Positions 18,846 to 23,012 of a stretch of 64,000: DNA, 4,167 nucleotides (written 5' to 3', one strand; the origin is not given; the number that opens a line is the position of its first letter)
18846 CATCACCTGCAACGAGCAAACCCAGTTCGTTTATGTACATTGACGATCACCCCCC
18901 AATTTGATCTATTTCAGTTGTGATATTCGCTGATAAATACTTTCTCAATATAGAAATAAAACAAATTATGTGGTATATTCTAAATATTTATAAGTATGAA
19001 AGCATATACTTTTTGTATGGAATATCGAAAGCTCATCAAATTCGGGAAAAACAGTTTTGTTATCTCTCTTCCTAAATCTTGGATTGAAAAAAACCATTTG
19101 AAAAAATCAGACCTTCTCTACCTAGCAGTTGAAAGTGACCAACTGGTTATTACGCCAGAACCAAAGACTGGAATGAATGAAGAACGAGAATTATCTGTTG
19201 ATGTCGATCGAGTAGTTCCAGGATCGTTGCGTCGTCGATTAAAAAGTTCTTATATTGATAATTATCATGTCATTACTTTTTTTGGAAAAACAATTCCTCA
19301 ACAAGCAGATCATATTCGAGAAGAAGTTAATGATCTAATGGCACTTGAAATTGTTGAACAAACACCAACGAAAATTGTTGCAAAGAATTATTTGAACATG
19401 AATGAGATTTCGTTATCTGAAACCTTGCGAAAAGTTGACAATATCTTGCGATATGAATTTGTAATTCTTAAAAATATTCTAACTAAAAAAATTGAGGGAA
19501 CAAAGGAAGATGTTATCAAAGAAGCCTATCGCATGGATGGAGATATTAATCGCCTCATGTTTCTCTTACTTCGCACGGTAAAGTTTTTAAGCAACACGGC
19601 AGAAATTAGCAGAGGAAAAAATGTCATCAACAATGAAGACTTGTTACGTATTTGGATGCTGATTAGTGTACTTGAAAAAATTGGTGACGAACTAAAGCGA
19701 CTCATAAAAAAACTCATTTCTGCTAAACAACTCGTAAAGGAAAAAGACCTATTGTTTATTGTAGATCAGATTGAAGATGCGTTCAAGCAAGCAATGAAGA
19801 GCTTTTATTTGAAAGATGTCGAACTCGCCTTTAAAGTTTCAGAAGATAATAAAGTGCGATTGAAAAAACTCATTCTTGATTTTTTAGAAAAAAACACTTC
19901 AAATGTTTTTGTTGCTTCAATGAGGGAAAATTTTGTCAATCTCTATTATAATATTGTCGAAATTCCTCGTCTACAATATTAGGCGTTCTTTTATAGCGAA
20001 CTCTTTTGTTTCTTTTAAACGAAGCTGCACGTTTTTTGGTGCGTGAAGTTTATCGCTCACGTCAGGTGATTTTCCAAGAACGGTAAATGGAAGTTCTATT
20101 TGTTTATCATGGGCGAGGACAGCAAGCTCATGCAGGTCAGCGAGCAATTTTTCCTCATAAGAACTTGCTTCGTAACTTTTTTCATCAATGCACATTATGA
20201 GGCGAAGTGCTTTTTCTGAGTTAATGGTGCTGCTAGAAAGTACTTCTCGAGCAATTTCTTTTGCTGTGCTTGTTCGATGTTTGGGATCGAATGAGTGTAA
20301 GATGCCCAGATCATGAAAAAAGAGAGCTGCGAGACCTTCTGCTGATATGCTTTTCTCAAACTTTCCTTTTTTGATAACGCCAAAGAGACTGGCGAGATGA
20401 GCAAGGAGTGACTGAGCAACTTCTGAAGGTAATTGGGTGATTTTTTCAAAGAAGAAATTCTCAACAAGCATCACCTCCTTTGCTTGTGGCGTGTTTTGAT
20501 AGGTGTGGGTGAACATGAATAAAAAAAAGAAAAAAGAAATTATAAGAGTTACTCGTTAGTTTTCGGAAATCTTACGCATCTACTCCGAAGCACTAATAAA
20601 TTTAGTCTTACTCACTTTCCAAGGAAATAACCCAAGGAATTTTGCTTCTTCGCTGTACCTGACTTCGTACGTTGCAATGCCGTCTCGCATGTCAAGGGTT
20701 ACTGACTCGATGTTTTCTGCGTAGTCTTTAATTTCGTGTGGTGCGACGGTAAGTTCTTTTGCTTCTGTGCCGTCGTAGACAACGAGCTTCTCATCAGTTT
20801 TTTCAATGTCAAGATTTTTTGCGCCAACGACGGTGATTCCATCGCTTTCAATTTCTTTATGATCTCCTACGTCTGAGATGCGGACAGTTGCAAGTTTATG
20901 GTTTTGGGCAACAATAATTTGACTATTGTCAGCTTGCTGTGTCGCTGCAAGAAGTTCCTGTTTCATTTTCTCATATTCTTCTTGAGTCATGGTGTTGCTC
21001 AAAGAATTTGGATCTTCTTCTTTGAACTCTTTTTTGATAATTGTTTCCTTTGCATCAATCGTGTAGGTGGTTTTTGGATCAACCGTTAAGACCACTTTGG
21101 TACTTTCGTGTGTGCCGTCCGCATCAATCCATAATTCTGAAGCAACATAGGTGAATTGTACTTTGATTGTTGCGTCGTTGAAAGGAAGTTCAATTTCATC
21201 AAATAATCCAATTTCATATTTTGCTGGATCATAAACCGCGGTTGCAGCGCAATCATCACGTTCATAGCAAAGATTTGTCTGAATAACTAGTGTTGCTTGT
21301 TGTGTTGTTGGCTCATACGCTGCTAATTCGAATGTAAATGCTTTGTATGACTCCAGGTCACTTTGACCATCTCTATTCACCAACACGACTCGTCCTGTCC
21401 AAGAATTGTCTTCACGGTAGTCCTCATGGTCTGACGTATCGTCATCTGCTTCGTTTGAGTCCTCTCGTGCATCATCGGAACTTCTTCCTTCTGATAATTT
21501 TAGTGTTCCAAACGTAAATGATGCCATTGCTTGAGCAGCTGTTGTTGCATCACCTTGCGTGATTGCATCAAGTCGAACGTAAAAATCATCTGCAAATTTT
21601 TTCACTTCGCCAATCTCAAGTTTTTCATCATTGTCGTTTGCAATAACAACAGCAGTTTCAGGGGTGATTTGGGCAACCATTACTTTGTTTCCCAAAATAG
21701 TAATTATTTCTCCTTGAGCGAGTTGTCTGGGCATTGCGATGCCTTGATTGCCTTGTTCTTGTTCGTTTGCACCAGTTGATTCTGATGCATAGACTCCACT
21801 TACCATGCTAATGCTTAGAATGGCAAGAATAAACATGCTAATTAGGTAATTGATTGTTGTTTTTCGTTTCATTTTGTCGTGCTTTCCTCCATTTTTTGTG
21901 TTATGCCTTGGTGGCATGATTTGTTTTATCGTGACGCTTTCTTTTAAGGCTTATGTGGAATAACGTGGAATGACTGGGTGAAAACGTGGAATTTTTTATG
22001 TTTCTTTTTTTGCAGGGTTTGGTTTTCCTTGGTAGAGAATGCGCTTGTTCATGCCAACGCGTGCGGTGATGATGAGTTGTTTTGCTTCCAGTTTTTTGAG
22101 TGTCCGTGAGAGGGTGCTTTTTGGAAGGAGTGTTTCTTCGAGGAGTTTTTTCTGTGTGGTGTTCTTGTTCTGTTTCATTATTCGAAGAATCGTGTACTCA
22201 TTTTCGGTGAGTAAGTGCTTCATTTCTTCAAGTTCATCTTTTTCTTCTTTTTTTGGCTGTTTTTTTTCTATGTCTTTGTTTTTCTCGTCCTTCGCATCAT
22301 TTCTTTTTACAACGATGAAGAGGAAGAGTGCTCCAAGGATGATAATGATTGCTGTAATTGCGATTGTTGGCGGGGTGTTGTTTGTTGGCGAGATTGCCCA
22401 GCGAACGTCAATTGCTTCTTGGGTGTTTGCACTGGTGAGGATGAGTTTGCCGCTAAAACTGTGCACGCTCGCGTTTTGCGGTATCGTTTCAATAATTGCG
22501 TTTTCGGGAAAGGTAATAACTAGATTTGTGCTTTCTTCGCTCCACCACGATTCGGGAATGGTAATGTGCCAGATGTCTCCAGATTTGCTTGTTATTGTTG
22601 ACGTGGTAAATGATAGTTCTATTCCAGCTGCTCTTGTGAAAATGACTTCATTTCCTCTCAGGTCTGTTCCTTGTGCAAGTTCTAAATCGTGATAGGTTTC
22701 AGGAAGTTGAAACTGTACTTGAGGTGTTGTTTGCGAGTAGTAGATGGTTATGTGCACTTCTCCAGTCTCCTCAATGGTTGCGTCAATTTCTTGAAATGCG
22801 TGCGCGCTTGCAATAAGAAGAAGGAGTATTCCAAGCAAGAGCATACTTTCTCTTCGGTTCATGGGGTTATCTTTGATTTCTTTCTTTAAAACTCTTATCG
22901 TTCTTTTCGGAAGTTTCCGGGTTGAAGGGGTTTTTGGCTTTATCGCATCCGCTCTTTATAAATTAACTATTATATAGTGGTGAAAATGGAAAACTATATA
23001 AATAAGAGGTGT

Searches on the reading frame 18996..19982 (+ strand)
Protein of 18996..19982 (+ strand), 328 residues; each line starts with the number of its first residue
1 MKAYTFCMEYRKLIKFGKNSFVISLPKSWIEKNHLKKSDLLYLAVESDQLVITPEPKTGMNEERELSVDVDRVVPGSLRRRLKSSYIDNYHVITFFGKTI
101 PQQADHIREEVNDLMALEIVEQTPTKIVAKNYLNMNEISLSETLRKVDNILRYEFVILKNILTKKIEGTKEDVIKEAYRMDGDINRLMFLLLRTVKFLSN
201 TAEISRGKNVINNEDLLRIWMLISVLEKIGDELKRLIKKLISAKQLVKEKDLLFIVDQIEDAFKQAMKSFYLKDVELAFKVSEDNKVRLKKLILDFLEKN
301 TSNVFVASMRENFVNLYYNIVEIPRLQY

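Call 42: search_protein_families(library=pfam, proteins=[window:18996-19982:+], max_evalue=0.001)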
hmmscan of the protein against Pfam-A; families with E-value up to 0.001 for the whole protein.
window:18996-19982:+ (328 aa): 2 families
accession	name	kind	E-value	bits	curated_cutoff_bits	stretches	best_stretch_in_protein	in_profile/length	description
PF04014.23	MazE_antitoxin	-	5.2e-08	33.2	24.7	1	17-57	4-45/48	Antidote-toxin recognition MazE, bacterial antitoxin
PF01895.24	PhoU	-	0.00073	20.3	23.5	0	171-237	24-86/89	PhoU domain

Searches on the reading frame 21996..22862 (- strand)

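Call 42: search_protein_families(library=pfam, proteins=[window:21996-22862:-], max_evalue=0.001)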
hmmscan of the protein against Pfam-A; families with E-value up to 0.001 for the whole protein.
window:21996-22862:- (288 aa): 4 families
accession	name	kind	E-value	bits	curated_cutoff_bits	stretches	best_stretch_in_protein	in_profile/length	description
PF12802.13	MarR_2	-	7e-09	36.2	27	1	218-274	3-60/61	MarR family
PF01047.28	MarR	-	4.1e-08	33.4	24.6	1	218-264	1-47/59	MarR family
PF13412.12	HTH_24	-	9.8e-06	25.5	21.9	1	219-264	2-47/48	Winged helix-turn-helix DNA-binding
PF24034.1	DUF7343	-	0.00063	20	27.6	0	220-270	3-54/62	Domain of unknown function (DUF7343)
